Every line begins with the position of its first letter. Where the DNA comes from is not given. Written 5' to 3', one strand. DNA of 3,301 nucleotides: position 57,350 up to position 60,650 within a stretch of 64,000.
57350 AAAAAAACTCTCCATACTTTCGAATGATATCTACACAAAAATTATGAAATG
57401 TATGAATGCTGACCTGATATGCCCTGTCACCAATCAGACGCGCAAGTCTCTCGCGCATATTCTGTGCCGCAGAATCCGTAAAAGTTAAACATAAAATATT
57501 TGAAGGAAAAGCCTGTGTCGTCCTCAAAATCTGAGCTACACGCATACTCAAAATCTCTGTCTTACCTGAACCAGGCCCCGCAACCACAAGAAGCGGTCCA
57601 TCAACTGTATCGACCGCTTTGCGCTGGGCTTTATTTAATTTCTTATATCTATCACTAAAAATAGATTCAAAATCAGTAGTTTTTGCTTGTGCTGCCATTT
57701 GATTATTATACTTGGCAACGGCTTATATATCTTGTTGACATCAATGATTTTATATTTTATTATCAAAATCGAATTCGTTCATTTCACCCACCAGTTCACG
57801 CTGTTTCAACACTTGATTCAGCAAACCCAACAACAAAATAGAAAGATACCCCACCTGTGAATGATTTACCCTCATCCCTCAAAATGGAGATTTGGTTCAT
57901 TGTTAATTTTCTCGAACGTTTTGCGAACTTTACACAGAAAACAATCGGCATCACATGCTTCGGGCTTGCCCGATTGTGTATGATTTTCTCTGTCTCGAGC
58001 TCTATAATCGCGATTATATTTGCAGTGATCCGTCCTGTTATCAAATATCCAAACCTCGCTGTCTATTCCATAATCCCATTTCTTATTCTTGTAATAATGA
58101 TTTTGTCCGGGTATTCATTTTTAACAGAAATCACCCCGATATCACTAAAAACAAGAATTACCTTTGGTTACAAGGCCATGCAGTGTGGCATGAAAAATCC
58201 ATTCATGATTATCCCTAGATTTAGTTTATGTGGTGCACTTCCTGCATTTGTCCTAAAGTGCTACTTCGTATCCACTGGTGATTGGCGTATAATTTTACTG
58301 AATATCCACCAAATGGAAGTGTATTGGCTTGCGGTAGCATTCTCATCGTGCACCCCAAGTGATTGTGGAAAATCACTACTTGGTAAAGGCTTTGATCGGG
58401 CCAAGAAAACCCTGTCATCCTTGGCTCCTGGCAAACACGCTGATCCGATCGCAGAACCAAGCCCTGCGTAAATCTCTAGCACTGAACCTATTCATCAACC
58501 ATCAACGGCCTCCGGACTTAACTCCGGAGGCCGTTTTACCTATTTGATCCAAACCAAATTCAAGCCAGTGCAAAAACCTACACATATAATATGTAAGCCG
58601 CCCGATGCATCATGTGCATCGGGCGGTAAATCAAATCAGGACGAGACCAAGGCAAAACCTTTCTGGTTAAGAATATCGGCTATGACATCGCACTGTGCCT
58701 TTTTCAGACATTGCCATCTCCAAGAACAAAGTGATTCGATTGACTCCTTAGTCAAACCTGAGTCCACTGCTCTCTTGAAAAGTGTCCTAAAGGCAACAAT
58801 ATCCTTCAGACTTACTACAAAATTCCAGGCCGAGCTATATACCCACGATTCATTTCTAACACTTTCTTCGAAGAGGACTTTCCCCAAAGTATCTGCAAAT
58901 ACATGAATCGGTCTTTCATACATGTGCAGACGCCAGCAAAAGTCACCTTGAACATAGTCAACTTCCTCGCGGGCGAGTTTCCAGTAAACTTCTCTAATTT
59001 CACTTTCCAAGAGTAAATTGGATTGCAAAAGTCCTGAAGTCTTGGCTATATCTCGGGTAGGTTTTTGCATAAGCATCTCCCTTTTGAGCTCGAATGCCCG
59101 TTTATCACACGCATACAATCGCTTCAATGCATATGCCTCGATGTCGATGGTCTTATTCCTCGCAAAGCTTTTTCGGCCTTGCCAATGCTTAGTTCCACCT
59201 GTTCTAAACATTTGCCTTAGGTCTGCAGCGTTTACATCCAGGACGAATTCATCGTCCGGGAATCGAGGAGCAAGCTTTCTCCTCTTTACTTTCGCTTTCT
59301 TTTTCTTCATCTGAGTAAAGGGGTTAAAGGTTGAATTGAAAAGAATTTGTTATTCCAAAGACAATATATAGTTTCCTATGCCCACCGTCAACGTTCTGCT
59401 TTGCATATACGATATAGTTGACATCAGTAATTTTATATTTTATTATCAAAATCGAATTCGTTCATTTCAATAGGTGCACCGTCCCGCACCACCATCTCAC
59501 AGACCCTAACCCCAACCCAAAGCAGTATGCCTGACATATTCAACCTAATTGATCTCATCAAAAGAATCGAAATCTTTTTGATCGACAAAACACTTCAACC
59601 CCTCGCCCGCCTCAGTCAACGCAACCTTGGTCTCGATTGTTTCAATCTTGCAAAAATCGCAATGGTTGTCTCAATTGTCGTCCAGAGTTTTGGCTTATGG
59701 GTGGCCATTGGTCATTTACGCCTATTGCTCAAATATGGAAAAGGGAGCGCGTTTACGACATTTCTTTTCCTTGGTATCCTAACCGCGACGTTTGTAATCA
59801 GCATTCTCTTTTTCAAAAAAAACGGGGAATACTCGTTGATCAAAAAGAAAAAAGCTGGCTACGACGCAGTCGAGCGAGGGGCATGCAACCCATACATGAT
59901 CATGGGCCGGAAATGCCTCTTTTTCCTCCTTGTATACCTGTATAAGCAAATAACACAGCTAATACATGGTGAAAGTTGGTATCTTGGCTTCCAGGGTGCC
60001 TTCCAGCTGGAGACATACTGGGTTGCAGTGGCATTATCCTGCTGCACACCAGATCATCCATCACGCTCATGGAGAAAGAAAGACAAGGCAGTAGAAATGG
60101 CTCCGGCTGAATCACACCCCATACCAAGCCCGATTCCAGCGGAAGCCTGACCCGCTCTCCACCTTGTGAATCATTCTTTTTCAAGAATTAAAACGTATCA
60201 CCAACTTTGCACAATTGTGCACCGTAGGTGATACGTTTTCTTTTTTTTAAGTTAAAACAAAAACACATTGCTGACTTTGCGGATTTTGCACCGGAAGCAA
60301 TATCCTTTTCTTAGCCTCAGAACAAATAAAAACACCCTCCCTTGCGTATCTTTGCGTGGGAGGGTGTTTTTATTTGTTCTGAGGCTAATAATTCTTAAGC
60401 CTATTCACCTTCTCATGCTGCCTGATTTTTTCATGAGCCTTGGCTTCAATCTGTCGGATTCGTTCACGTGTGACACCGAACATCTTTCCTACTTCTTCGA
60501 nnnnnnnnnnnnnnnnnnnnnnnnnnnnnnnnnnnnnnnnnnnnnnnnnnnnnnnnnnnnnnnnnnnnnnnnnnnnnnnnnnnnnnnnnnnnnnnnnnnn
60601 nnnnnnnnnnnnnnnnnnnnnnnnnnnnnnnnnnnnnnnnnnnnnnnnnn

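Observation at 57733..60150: Two divergent paralogous membrane-protein genes driven by a nearly identical 53 bp promoter/operator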

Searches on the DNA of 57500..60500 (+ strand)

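Call 25: search_rna_families(source=window, start=57500, end=60500, threshold=evalue, max_evalue=1)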
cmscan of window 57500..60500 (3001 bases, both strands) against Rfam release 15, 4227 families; matches with E-value up to 1: 7.
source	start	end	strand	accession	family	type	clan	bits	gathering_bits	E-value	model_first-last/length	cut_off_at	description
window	60314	60386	+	RF03579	mir-2058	Gene; miRNA;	-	39.2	90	2.8e-05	1-72/72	no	mir-2058 microRNA precursor family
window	60311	60388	-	RF03940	MIR9563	Gene; miRNA;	-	35.1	90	0.00027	1-127/127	no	MIR9563 microRNA precursor family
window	60319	60381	+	RF03364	mir-427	Gene; miRNA;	-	31.1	70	0.002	1-69/69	no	mir-427 microRNA precursor family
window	60238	60375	+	RF02618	SSRC34_2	Gene; sRNA;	-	27.9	48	0.096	1-125/125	no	Streptococcus sRNA 34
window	60317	60386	+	RF04344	Plastid-psbA-3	Cis-reg;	CL00153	23.7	48.4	0.32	1-57/57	no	Plastid-psbA-3 3UTR RNA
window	59284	59346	+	RF00736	mir-320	Gene; miRNA;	-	20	55.5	0.34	1-76/76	no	mir-320 microRNA precursor family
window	60154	60313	-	RF03117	bCoV-5UTR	Cis-reg;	CL00116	16.1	111.6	0.35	1-307/307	no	Betacoronavirus 5'UTR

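Call 92: search_dna_similar(query=window:57729-57790:+, collection=phages, mode=distant, max_evalue=0.01, max_rows=5)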
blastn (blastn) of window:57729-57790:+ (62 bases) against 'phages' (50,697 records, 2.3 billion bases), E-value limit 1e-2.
No match.

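Call 93: search_dna_similar(query=window:57729-57790:+, collection=plasmids, mode=distant, max_evalue=0.01, max_rows=5)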
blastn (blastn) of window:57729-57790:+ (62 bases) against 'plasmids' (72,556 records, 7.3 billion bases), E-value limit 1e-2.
No match.

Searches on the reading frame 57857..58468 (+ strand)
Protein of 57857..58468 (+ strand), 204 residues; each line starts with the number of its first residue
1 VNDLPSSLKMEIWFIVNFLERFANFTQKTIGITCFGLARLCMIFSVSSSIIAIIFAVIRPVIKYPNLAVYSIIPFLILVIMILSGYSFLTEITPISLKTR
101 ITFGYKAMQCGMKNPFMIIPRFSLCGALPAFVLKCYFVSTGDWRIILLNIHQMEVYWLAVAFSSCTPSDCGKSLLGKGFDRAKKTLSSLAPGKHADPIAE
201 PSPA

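Call 7: search_protein_families(library=pfam, proteins=[window:57857-58468:+], max_evalue=1)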
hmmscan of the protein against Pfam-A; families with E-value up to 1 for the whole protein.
window:57857-58468:+ (204 aa): 2 families
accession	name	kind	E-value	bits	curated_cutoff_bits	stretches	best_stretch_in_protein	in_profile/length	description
PF20424.3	PilZN3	-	0.14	12.6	27.4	1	21-57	23-59/135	PilZN3 domain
PF09843.14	DUF2070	-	0.35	9.6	30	1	33-133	71-171/561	Predicted membrane protein (DUF2070)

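Call 18: find_homologous_proteins(query=window:57857-58468:+, max_evalue=0.01)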
Query window:57857-58468:+ (204 aa): 1 proteins with E <= 0.01 among 184 candidates.
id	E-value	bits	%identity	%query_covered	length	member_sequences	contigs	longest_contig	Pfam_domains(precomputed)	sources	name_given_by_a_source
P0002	2.6e-123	428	99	96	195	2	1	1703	-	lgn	-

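Call 22: search_protein_families(library=ncbifam, proteins=[window:57857-58468:+], max_evalue=1)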
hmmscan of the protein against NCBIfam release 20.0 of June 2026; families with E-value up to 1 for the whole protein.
window:57857-58468:+ (204 aa): 0 families

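Call 47: find_encoding_contigs(protein=P0002, flank=10000, max_places=6)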
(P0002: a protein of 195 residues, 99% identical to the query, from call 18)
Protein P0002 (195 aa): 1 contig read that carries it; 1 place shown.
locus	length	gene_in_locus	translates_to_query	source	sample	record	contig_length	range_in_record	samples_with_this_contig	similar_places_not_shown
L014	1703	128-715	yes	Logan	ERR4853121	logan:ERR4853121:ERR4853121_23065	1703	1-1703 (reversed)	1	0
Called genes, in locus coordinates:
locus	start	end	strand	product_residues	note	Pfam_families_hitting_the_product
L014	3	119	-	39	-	?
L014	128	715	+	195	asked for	-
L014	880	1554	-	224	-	-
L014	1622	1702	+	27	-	?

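Call 55: search_protein_families(library=phrogs, proteins=[window:57857-58468:+], max_evalue=1)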
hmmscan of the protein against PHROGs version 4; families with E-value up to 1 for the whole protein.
window:57857-58468:+ (204 aa): 1 family
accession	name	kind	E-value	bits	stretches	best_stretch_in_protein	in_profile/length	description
phrog_11491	-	unknown function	0.41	11.7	1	41-87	29-78/198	-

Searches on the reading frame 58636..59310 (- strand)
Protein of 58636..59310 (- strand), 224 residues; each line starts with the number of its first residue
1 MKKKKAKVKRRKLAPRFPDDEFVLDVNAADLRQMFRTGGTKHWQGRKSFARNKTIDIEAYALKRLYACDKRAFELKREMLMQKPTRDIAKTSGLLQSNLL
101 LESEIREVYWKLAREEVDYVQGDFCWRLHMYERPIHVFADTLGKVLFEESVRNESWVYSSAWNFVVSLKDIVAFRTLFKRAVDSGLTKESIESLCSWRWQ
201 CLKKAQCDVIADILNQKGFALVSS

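Call 7: search_protein_families(library=pfam, proteins=[window:58639-59310:-], max_evalue=1)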
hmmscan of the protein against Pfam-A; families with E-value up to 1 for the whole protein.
window:58639-59310:- (224 aa): 0 families

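Call 22: search_protein_families(library=ncbifam, proteins=[window:58639-59310:-], max_evalue=1)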
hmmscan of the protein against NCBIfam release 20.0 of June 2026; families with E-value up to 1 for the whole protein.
window:58639-59310:- (224 aa): 1 family
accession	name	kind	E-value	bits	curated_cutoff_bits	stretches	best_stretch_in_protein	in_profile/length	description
TIGR01556.1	rhamnosyltran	subfamily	0.11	11.6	200.55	1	68-141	124-196/281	rhamnosyltransferase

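Call 48: find_encoding_contigs(protein=window:58636-59310:-, flank=10000, max_places=6)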
Protein window:58636-59310:- (224 aa): 4 contigs read that carry it; 4 places shown.
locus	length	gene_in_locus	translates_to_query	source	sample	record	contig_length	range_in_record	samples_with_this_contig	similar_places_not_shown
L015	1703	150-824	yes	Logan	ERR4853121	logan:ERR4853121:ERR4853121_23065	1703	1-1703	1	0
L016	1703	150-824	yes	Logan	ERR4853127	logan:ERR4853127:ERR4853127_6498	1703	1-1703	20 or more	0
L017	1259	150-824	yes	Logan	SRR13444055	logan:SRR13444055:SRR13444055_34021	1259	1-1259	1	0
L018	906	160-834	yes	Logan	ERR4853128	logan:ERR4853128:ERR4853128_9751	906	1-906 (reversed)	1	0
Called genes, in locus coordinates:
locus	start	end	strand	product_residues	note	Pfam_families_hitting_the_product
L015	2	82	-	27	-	?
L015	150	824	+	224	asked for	-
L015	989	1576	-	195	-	-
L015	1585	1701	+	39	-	?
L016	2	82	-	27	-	?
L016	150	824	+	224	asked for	-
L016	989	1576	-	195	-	-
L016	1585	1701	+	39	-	?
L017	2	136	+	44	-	?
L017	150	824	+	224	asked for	-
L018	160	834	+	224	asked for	-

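Call 55: search_protein_families(library=phrogs, proteins=[window:58639-59310:-], max_evalue=1)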
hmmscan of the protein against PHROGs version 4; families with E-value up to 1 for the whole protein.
window:58639-59310:- (224 aa): 0 families

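Call 56: search_solved_structures(query=window:58639-59310:-, max_evalue=10)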
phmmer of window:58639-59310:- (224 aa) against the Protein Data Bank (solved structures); distinct sequences matched with E-value up to 10: 0.

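Call 62: predict_structure(protein=window:58639-59310:-)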
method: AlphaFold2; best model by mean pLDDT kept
length: 224 residues; sequences in the alignment: 1
mean_pLDDT: 39.0   pTM: 0.23
mean pLDDT of the five models: 39.0, 35.3, 33.1, 32.9, 31.2
residues with pLDDT >= 90: 0; 70-90: 0; 50-70: 12; < 50: 212
segments of 3 or more residues with pLDDT < 50: 3-5, 7-76, 79-81, 83-85, 97-224
pLDDT, mean of each block of 10 residues (from residue 1): 44 35 33 39 35 35 36 47 50 48 46 39 34 36 36 34 33 40 42 38 38 39 34
secondary structure, 60 per line:
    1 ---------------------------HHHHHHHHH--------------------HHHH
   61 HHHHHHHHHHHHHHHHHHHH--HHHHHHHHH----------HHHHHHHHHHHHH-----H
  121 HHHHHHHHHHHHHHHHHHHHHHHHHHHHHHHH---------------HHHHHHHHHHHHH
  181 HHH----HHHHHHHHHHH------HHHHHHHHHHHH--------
elements in order: H28-36 H57-80 H83-91 H102-114 H120-152 H168-183 H188-198 H205-216

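Call 64: list_cluster_members(proteins=[P0001, window:58639-59310:-, window:60388-61824:-, window:57884-58468:+])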
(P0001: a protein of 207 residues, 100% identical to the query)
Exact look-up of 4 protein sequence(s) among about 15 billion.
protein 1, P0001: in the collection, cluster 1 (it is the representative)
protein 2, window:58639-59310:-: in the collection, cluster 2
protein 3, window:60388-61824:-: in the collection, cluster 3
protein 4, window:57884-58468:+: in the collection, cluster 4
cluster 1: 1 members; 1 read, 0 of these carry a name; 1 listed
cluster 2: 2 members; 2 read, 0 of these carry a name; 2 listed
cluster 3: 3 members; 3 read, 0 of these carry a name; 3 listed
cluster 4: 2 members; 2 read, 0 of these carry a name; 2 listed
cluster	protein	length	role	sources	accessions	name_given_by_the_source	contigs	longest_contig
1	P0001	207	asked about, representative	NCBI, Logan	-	-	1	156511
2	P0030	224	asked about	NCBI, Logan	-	-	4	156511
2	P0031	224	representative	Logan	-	-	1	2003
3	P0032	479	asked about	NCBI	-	-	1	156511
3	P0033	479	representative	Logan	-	-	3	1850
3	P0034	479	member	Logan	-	-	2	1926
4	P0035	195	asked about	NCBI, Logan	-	-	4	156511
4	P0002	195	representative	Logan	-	-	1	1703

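Call 89: find_related_loci(query=window:58639-59310:-, collection=viral_contigs, flank=5000)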
Query window:58639-59310:- (224 aa) in viral_contigs; peptide patterns used: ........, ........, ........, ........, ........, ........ (x = any residue, [..] = any of these).
28 stretches matched a pattern, but none encodes a relative of the query by tblastn (E <= 1e-3).
